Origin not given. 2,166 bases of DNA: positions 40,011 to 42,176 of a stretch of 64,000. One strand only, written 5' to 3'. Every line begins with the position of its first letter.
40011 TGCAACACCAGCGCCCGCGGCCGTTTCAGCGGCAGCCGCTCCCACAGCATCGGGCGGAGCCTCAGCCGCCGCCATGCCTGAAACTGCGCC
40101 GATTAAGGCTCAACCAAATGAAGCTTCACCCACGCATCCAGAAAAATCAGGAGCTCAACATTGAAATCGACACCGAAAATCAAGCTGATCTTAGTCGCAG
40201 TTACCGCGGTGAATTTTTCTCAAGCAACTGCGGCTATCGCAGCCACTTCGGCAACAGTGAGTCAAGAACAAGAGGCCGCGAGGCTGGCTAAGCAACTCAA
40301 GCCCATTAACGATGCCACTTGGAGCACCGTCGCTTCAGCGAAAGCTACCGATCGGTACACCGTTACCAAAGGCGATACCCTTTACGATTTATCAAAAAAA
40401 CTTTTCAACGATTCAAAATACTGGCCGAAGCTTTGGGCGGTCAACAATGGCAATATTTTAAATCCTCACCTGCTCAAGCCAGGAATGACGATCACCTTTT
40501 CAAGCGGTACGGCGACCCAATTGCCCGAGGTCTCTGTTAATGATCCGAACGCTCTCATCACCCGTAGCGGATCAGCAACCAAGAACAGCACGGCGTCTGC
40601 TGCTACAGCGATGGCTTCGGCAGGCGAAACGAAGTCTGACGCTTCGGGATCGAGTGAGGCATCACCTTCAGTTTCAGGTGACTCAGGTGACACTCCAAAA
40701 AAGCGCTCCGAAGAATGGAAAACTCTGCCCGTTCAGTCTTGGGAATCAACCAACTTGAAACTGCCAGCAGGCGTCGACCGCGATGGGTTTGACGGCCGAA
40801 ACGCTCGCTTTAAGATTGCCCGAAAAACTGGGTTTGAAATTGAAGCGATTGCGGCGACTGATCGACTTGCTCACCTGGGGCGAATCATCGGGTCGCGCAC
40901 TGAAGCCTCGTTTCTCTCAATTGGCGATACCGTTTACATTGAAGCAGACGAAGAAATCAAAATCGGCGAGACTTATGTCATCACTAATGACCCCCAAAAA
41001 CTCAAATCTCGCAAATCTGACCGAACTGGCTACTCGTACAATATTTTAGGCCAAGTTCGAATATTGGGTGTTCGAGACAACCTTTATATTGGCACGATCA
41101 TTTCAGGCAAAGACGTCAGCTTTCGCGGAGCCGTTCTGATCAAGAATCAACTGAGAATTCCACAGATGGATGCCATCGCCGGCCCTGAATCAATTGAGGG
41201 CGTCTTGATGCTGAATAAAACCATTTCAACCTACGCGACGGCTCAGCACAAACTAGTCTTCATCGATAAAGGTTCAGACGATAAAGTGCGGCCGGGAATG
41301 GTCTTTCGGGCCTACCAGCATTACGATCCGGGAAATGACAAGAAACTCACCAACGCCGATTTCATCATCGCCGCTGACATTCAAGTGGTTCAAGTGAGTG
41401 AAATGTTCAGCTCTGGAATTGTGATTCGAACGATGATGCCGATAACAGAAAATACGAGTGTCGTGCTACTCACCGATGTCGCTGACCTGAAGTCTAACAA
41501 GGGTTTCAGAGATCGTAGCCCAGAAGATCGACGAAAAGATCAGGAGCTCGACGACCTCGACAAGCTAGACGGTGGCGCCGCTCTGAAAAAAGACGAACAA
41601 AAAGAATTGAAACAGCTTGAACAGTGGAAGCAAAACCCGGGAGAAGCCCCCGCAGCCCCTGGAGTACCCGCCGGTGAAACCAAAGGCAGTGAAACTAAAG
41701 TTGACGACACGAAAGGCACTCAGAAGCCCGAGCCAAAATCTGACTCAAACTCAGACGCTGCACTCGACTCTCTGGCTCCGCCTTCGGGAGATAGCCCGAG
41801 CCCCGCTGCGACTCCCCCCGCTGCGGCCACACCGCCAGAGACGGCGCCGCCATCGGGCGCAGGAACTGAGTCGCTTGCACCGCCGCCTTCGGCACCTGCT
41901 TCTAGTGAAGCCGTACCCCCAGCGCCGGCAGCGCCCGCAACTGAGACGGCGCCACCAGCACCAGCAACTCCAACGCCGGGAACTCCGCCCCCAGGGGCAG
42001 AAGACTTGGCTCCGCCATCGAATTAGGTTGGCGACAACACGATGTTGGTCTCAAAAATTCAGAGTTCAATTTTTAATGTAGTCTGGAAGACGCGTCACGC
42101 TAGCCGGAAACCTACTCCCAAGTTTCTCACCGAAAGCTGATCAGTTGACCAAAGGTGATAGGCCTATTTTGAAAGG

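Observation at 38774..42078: Same-orientation repeats flank the cpoB-like/LysM gene pair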

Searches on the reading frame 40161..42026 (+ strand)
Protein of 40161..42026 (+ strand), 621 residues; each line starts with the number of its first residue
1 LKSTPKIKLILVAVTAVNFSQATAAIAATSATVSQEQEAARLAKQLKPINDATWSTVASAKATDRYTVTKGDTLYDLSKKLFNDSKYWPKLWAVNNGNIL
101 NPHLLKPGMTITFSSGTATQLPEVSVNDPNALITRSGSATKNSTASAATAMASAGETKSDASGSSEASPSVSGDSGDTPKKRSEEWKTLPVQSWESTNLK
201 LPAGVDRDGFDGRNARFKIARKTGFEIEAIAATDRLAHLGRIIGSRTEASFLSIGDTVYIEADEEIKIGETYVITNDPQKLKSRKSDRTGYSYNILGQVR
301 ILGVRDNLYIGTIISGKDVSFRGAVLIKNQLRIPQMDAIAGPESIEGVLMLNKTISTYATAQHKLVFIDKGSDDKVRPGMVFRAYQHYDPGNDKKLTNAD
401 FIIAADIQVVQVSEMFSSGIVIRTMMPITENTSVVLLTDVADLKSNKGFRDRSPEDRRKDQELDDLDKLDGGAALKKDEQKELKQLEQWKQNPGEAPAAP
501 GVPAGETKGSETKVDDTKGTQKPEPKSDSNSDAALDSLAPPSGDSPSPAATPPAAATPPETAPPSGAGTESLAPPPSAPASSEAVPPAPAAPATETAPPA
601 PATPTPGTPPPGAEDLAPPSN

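Call 11: search_protein_families(library=pfam, proteins=[window:40161-42026:+], max_evalue=0.01)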
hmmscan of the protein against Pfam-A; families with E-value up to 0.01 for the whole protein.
window:40161-42026:+ (621 aa): 1 family
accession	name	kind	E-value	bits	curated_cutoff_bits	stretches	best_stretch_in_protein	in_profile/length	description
PF01476.26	LysM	-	9.6e-07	29.1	20.9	1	66-112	1-41/43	LysM domain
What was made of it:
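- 40161..42026 (+): LysM protein, TsaP-like. Pfam LysM (call 11).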

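Call 12: find_encoding_contigs(protein=window:40161-42026:+, flank=10000, max_places=6)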
Protein window:40161-42026:+ (621 aa): 8 contigs read that carry it; 4 places shown.
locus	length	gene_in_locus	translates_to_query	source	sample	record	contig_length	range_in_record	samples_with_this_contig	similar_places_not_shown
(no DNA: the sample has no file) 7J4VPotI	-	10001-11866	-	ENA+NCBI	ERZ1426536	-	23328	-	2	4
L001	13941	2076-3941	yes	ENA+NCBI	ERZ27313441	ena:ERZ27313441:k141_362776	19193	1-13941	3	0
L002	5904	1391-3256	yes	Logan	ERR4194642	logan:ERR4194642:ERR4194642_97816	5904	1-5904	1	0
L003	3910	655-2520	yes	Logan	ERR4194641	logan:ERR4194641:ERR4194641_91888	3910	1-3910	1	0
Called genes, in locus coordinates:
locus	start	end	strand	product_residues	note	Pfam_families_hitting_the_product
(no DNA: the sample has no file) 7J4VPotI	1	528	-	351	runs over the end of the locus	PF00158:Sigma54_activat, PF14532:Sigma54_activ_2, PF00004:AAA (faint), PF07728:AAA_5, PF25601:AAA_lid_14, PF02954:HTH_8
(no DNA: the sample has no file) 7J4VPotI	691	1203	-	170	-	-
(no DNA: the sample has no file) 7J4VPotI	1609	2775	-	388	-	PF00438:S-AdoMet_synt_N, PF02772:S-AdoMet_synt_M, PF02773:S-AdoMet_synt_C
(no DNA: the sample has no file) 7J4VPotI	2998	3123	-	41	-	-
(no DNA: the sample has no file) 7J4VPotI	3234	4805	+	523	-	PF00263:Secretin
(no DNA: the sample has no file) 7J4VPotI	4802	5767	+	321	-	PF00437:T2SSE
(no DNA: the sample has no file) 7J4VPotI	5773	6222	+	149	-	-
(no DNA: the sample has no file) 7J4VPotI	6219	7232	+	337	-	PF14249:Tocopherol_cycl (weak)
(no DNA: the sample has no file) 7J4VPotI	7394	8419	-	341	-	-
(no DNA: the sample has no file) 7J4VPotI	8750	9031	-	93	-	-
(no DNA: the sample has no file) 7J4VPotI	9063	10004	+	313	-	PF13174:TPR_6 (faint), PF13432:TPR_16 (weak)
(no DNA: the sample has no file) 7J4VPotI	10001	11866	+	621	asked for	PF01476:LysM (weak)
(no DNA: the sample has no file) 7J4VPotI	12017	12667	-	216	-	PF01725:Ham1p_like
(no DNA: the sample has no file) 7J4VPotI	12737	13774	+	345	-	PF02481:DNA_processg_A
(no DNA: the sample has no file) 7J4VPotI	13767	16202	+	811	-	PF01751:Toprim, PF01131:Topoisom_bac, PF01396:Zn_ribbon_Top1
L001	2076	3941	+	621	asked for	PF01476:LysM (weak)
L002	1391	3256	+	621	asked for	PF01476:LysM (weak)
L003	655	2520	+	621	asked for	PF01476:LysM (weak)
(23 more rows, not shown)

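Call 20: find_homologous_proteins(query=window:40161-42026:+, max_evalue=1e-10)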
Query window:40161-42026:+ (621 aa): 86 proteins with E <= 1e-10 among 8000 candidates.
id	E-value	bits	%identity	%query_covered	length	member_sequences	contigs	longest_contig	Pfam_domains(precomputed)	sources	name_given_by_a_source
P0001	0.0e+0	1351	100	100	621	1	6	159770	PF01476.27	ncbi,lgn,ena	-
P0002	3.4e-152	526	46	99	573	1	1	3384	-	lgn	-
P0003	2.7e-145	503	48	75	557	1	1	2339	-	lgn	-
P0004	6.7e-144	499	47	75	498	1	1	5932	PF01476.27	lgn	-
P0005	3.3e-139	483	49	73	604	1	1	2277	PF01476.27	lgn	-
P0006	5.9e-139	482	50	75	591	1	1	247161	-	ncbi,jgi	jgi:hypothetical protein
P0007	8.4e-139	482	46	89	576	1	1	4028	-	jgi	jgi:hypothetical protein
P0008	1.4e-138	481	45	79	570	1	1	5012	-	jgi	jgi:hypothetical protein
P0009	1.5e-138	481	47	79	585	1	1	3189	-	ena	-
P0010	8.8e-137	475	46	86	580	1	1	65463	PF01476.27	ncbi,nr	ncbi:MAG: LysM peptidoglycan-binding domain-containing protein [Bdellovibrionales bacterium]|nr:LysM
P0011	1.2e-136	475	45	93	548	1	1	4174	PF01476.27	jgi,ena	-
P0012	6.3e-136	472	47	75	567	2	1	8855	-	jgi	jgi:nucleoid-associated protein YgaU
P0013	2.4e-134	467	48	79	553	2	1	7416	-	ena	-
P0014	4.8e-134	466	43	94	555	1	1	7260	PF01476.27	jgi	jgi:hypothetical protein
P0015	3.3e-132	460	48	78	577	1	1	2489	-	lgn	-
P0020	1.3e-127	445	45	85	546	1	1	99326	-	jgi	-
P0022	3.1e-125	437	48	72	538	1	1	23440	-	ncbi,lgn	ncbi:LysM peptidoglycan-binding domain-containing protein [Bdellovibrionota bacterium FG-1]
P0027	8.8e-120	419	49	75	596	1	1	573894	PF01476.27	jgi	jgi:hypothetical protein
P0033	1.6e-114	402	47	74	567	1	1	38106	PF01476.27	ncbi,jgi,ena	jgi:LysM repeat protein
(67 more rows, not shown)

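Call 22: find_encoding_contigs(protein=P0006, flank=7000, max_places=1)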
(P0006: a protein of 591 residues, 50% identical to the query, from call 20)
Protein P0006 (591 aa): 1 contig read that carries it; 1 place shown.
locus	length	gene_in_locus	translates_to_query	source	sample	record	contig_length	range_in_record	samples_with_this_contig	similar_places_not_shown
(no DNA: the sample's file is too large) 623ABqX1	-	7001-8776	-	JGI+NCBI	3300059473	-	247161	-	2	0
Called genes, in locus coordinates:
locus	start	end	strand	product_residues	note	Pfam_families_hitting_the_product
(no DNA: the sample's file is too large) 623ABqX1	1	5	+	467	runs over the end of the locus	PF00263:Secretin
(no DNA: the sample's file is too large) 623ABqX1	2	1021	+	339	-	PF00437:T2SSE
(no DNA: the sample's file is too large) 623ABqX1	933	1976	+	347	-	-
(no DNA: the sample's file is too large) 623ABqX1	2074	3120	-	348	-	PF00482:T2SSF (weak)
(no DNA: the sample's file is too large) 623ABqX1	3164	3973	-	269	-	-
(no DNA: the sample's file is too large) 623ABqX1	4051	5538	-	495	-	PF01523:PmbA_TldD_1st, PF19290:PmbA_TldD_2nd, PF19289:PmbA_TldD_3rd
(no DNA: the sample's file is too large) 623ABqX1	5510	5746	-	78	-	PF16256:DUF4911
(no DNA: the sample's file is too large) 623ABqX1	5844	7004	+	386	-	PF13174:TPR_6 (faint), PF13432:TPR_16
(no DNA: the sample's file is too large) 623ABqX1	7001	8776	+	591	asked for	-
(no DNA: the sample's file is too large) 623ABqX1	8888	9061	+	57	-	PF02416:TatA_B_E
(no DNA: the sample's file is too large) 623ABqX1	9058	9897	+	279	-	-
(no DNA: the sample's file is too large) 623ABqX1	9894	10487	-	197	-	-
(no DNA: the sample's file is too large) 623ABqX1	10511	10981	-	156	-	-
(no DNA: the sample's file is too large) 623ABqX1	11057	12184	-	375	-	-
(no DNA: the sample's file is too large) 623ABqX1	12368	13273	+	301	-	PF02481:DNA_processg_A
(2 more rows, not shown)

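Call 23: find_encoding_contigs(protein=P0010, flank=7000, max_places=1)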
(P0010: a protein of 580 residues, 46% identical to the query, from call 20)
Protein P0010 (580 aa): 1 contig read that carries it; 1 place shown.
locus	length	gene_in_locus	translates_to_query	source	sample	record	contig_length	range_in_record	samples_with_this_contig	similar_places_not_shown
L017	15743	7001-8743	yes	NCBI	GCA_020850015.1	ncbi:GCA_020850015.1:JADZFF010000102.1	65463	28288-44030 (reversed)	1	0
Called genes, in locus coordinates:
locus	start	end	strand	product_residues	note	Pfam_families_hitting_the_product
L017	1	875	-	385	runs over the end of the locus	PF00438:S-AdoMet_synt_N, PF02772:S-AdoMet_synt_M, PF02773:S-AdoMet_synt_C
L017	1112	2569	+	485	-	PF00263:Secretin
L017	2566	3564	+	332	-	PF00437:T2SSE, PF13191:AAA_16 (weak)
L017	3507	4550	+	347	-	-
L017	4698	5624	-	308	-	-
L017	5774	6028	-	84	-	-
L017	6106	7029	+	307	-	-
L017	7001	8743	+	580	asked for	PF01476:LysM (faint)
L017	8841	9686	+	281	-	PF02481:DNA_processg_A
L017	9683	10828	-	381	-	PF01820:Dala_Dala_lig_N, PF02222:ATP-grasp, PF07478:Dala_Dala_lig_C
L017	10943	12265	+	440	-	PF02812:ELFV_dehydrog_N, PF00208:ELFV_dehydrog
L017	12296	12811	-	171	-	-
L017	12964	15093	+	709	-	PF00512:HisKA, PF02518:HATPase_c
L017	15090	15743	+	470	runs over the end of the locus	PF00072:Response_reg, PF00158:Sigma54_activat, PF01078:Mg_chelatase (faint), PF14532:Sigma54_activ_2, PF07728:AAA_5 (weak), PF25601:AAA_lid_14, PF02954:HTH_8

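Call 24: find_encoding_contigs(protein=P0027, flank=7000, max_places=1)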
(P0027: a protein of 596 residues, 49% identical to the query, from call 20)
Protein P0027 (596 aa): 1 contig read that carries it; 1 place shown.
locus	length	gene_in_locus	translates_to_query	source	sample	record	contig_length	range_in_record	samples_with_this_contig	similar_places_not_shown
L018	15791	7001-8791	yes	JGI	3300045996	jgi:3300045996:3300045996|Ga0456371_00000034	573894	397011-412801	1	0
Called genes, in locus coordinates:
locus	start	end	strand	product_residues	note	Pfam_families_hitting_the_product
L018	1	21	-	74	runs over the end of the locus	-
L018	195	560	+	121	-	-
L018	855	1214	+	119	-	PF01381:HTH_3 (weak)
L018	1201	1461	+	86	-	PF13657:Couple_hipA (weak)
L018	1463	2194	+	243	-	PF07804:HipA_C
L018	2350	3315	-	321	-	-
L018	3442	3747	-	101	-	PF05635:23S_rRNA_IVP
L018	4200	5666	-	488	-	PF01523:PmbA_TldD_1st, PF19290:PmbA_TldD_2nd, PF19289:PmbA_TldD_3rd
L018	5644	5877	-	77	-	PF16256:DUF4911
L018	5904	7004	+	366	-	PF00515:TPR_1 (faint), PF07719:TPR_2 (faint), PF13174:TPR_6 (faint), PF13424:TPR_12 (faint), PF13428:TPR_14 (faint), PF13432:TPR_16 (weak)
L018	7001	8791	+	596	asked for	PF01476:LysM (faint)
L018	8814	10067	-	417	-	PF00375:SDF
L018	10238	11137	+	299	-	PF02481:DNA_processg_A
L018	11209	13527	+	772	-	PF01751:Toprim, PF01131:Topoisom_bac, PF01396:Zn_ribbon_Top1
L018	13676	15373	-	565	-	PF07714:PK_Tyr_Ser-Thr (faint), PF00069:Pkinase (weak)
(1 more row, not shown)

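Call 33: search_solved_structures(query=window:40161-42026:+, max_evalue=1)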
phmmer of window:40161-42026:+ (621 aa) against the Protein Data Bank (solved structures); distinct sequences matched with E-value up to 1: 8.
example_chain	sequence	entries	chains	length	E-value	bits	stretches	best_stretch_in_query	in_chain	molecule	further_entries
3jc8_Ta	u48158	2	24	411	3.2e-15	58.9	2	65-129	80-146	LysM domain protein | TsaP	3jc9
6ve2_O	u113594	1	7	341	9.6e-09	37.5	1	63-113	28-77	LysM domain-containing protein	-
7pvc_A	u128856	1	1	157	0.0017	20.2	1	49-112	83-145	Potassium binding protein Kbp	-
7vcm_A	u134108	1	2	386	0.0096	17.7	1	50-112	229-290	Green fluorescent protein,Potassium binding protein Kbp,Green fluorescent protein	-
9g8s_T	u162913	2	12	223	0.047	15.5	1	64-113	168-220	Peptidoglycan-binding LysM protein | gp61 - Tail tube initiator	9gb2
8zex_A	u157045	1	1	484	0.06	15.1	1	51-114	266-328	HaloKbp1a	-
4b8v_A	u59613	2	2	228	0.18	13.5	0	55-114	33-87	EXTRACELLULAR PROTEIN 6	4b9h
9vjs_E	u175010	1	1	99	0.89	11.2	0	484-515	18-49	PsaE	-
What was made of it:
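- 40161..42026 (+): The best solved-structure matches are M. xanthus TsaP 3jc8 (E = 3e-15) and the P. aeruginosa LysM domain-containing protein chain 6ve2_O (call 33).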

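Call 34: search_protein_families(library=ncbifam, proteins=[window:40161-42026:+], max_evalue=0.1)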
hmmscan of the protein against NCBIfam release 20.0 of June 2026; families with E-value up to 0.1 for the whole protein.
window:40161-42026:+ (621 aa): 5 families
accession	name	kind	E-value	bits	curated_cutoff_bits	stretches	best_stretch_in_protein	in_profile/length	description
NF008399.0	PRK11198.1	equivalog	0.00074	20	134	1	54-111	86-143/149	peptidoglycan-binding protein LysM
NF010723.1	PRK14125.1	equivalog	0.0086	16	60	1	60-112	29-83/87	cell division suppressor protein YneA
NF052398.1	Agg_Promo_Fact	equivalog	0.012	15.8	170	1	56-168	21-124/202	aggregation-promoting factor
TIGR02899.1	spore_safA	subfamily_domain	0.069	13.1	67.85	0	68-112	1-41/44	SafA/ExsA family spore coat assembly protein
NF040883.1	amid_act_ActS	equivalog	0.075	12.3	375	0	59-140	29-105/242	amidase activator ActS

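Call 44: list_cluster_members(proteins=[P0001])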
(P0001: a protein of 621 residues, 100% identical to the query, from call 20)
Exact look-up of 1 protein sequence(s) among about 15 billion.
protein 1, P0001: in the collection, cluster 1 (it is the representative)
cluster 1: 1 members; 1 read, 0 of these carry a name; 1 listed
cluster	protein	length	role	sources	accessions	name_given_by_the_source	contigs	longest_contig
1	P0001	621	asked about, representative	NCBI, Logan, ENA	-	-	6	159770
